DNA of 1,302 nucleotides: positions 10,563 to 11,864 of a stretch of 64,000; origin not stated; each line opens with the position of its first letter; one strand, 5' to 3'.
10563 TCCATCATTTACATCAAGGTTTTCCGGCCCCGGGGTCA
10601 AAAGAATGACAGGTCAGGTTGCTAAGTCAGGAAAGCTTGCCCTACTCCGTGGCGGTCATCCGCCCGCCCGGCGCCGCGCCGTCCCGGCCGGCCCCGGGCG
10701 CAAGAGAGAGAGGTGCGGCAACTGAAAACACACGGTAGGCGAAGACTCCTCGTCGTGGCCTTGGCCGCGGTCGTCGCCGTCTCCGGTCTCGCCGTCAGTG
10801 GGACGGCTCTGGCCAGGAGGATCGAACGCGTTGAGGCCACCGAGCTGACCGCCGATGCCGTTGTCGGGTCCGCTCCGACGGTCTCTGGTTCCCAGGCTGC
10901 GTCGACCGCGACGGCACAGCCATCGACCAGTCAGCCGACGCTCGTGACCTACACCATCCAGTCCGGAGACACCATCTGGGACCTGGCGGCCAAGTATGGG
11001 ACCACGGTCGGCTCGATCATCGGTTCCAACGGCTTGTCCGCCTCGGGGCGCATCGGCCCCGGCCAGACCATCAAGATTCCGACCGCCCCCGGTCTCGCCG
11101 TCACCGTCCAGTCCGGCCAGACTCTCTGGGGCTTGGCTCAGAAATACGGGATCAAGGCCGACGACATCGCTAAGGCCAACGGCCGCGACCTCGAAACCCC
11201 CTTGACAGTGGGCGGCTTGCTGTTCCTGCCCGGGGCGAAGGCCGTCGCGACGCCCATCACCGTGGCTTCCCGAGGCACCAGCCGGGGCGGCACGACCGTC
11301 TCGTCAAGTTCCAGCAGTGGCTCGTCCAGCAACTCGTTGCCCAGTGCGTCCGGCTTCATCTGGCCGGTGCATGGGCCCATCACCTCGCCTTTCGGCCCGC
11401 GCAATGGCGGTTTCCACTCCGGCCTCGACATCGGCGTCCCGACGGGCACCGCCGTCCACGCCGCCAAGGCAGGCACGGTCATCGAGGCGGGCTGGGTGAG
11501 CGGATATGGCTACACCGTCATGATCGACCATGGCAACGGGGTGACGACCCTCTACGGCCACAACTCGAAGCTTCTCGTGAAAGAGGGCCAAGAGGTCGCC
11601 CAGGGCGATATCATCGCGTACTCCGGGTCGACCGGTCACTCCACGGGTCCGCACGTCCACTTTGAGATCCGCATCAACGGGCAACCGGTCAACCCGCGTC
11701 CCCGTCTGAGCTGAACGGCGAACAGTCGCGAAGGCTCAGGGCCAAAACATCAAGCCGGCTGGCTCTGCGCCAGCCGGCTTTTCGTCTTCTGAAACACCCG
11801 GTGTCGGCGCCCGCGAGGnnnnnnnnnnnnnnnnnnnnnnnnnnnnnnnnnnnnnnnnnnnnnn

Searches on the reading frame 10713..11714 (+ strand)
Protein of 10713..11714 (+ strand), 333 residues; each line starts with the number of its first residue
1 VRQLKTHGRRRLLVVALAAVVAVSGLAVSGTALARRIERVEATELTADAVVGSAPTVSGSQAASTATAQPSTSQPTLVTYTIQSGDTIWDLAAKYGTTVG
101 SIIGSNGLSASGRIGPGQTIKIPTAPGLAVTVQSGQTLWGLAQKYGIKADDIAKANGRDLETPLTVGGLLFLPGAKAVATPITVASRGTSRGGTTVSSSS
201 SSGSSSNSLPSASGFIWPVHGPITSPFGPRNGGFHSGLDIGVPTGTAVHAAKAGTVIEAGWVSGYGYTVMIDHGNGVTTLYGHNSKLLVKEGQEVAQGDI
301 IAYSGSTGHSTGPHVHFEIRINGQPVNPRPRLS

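Call 28: search_protein_families(library=pfam, proteins=[window:10713-11714:+], max_evalue=0.001)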
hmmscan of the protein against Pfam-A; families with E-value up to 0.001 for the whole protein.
window:10713-11714:+ (333 aa): 4 families
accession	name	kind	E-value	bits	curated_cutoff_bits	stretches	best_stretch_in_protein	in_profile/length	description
PF01551.29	Peptidase_M23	-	4.9e-38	129.7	28.7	1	234-328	2-96/96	Peptidase family M23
PF01476.26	LysM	-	5.7e-24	84.2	20.9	2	80-123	1-43/43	LysM domain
PF23473.1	LysM3_LYK4_5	-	4.1e-06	27.2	29.3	1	77-123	2-47/48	LYK4/5 LysM3 domain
PF13533.13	Biotin_lipoyl_2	-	0.0002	21.6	29.8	1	286-303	13-30/32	Biotin-lipoyl like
